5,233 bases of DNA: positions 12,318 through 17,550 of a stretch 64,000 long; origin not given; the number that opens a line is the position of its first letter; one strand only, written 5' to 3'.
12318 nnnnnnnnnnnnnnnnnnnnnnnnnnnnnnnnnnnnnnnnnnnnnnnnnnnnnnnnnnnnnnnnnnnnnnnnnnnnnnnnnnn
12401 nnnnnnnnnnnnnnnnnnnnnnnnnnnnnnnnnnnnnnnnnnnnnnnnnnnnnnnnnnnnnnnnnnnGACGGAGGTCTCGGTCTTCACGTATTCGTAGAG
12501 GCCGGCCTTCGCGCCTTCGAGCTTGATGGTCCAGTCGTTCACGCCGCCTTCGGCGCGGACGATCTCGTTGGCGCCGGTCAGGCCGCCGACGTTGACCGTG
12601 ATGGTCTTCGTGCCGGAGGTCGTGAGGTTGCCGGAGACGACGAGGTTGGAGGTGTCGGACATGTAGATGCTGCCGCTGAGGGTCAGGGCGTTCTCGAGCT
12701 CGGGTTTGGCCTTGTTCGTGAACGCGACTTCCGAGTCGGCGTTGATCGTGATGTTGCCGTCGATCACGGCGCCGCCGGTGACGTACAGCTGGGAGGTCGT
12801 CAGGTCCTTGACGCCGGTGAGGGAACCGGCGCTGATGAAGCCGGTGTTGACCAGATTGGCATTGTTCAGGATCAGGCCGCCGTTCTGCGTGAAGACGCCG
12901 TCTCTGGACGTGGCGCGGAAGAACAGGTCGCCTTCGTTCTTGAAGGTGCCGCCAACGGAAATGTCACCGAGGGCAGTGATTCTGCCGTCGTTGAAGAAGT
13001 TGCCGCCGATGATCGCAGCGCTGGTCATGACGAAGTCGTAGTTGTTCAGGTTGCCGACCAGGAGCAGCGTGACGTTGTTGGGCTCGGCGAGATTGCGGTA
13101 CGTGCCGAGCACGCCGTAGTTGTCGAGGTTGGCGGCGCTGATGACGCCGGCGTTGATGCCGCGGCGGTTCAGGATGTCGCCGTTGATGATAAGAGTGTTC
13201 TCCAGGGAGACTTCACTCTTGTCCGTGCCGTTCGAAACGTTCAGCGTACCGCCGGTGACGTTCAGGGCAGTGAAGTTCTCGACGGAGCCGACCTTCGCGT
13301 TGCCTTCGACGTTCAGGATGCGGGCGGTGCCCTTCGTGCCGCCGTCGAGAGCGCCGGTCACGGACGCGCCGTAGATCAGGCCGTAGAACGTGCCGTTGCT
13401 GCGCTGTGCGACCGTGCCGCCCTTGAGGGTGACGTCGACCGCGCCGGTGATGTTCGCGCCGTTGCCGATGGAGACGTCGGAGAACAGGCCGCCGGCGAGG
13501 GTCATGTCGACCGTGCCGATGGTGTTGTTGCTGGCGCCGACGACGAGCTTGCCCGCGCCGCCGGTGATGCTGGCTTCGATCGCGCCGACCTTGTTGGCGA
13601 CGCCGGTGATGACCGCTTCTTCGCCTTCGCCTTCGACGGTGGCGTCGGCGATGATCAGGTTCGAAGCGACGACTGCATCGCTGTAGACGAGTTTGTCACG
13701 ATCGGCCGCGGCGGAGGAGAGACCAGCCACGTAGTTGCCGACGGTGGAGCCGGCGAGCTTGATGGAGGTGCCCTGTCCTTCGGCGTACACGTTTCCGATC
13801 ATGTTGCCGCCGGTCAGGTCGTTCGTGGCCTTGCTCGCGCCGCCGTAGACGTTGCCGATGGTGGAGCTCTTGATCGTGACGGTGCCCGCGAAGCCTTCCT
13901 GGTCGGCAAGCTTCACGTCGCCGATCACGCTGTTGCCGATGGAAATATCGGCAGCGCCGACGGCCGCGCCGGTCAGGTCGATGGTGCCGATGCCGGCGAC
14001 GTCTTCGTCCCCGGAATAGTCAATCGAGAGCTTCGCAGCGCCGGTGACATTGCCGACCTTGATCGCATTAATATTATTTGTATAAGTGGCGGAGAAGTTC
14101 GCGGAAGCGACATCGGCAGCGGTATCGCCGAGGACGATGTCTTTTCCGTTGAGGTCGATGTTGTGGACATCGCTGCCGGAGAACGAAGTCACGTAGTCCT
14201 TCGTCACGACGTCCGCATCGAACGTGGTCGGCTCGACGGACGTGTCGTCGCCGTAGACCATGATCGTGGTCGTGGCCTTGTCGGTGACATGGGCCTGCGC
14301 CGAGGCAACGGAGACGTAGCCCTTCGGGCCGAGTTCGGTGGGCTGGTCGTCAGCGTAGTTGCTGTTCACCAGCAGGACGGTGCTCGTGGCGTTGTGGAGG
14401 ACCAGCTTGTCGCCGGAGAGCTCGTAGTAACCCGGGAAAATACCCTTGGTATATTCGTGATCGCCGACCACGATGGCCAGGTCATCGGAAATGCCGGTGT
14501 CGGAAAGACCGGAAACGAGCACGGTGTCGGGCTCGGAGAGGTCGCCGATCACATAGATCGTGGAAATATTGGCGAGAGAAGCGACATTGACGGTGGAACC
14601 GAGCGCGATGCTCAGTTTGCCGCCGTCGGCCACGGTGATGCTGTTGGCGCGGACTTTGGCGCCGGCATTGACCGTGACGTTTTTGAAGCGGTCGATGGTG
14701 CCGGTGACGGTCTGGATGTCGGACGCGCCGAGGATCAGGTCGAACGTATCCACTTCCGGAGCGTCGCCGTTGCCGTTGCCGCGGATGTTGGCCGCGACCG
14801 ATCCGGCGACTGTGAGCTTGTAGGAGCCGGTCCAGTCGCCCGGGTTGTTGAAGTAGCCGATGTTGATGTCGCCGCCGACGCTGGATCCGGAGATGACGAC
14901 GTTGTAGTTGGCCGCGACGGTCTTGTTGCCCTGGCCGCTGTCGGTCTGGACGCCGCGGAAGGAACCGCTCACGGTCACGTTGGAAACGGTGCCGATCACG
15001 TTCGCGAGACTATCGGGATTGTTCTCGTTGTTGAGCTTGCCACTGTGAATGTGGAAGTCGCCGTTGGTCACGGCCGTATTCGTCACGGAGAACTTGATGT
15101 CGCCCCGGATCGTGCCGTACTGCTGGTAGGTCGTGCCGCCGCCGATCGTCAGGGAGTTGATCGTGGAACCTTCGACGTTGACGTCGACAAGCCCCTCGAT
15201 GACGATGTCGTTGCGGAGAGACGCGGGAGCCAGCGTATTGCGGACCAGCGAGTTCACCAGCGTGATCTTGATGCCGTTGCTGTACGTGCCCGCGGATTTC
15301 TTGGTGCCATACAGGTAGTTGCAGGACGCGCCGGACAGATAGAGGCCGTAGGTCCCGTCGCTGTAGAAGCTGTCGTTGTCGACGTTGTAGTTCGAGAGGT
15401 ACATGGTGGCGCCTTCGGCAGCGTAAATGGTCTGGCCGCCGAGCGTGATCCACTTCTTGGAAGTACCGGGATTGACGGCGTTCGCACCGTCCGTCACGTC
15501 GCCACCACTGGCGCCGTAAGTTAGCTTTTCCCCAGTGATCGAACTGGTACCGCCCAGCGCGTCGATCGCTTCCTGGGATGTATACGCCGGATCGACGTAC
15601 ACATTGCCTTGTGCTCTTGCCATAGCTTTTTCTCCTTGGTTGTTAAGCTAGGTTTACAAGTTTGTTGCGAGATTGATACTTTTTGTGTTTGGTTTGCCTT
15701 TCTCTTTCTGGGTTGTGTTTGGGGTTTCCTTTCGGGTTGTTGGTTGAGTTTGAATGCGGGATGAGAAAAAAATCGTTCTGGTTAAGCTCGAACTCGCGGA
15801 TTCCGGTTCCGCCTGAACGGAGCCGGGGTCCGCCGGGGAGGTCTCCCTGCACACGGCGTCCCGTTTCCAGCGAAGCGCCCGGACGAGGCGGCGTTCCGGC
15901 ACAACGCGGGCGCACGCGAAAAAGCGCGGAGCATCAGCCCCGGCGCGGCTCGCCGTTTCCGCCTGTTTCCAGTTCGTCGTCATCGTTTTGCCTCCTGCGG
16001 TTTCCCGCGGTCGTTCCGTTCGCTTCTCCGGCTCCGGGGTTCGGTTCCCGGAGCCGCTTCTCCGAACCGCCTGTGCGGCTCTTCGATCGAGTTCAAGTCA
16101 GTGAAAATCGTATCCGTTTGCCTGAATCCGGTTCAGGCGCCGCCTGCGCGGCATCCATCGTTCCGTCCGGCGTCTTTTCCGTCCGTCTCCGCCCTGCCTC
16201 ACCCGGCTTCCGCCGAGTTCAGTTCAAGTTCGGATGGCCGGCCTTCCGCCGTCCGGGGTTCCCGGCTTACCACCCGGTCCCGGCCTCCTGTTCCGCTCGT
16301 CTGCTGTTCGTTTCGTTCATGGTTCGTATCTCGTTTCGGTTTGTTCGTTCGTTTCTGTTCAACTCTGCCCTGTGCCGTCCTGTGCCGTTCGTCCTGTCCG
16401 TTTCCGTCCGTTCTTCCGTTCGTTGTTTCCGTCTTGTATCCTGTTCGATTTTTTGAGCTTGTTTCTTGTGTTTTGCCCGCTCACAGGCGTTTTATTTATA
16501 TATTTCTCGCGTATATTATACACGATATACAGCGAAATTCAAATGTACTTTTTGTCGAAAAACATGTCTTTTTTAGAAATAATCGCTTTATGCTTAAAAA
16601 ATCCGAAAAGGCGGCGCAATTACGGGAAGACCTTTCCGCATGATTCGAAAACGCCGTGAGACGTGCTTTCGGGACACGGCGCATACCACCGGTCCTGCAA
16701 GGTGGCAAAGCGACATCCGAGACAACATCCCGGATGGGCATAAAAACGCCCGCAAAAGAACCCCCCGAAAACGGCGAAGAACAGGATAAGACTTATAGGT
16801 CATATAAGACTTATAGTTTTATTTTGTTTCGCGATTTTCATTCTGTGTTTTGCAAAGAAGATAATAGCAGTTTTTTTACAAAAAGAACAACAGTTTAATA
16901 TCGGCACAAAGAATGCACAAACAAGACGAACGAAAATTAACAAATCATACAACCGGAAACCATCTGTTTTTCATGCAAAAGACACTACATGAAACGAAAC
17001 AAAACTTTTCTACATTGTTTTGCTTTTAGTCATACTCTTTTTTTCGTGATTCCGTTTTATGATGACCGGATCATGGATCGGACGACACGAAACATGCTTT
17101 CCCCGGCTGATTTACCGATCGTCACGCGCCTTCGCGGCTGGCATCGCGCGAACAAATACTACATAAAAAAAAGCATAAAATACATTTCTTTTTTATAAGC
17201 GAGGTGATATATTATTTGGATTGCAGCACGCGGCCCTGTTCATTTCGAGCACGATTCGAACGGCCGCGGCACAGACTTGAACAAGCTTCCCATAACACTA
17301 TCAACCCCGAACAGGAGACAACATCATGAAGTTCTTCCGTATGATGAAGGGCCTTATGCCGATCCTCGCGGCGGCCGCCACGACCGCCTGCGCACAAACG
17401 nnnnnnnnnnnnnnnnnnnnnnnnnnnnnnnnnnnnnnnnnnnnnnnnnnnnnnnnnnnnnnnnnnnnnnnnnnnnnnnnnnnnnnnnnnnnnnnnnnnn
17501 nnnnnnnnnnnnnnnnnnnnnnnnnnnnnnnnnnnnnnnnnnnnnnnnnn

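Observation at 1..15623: Hidden giant minus-strand gene; the three huge plus-strand ORFs are its antisense shadow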

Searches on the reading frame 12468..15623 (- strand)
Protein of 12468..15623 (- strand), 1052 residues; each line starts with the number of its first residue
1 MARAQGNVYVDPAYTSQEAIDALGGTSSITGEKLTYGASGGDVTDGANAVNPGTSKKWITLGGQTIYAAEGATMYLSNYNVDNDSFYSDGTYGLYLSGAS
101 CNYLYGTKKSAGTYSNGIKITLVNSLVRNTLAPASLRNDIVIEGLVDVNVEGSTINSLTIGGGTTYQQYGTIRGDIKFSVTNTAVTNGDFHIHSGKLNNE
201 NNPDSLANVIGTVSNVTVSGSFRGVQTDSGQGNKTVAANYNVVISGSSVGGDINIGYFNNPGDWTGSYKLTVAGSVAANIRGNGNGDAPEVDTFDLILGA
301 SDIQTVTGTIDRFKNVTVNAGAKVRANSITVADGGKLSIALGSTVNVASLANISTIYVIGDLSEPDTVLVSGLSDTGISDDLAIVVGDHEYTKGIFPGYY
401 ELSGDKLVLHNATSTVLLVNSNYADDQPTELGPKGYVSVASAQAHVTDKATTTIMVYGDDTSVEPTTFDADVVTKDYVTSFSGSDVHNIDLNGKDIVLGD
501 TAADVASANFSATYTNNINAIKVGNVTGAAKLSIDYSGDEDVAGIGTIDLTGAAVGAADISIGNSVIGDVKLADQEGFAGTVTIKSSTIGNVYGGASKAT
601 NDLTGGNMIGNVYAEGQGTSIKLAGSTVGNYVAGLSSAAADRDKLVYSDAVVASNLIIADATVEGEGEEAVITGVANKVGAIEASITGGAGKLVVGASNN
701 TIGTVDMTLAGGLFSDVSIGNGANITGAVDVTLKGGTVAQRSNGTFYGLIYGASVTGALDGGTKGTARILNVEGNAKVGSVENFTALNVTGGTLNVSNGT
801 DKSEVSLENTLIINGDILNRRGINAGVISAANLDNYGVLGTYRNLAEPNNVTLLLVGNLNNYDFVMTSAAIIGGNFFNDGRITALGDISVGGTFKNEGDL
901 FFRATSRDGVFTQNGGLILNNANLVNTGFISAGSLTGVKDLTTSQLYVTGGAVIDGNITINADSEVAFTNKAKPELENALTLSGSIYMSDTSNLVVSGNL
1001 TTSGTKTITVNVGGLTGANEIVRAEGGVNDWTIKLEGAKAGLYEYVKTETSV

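Call 75: search_protein_families(library=pfam, proteins=[window:12468-15623:-], max_evalue=1)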
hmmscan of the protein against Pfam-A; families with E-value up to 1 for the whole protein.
window:12468-15623:- (1052 aa): 0 families

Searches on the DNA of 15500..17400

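Call 59: search_rna_families(source=window, start=15500, end=17400, threshold=evalue, max_evalue=1)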
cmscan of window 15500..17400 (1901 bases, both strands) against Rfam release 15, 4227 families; matches with E-value up to 1: 1.
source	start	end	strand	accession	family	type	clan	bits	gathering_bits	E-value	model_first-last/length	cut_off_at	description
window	16064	16158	-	RF00195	RsmY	Gene; sRNA;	CL00106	18.1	57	0.12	1-121/121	no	RsmY RNA family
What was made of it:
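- On CsrB/RsmY-type GGA-rich regulatory RNA (for the leader): RsmY RF00195 scores 18.1 bits against a gathering score of 57, E 0.12, at 16064-16158 (call 59).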
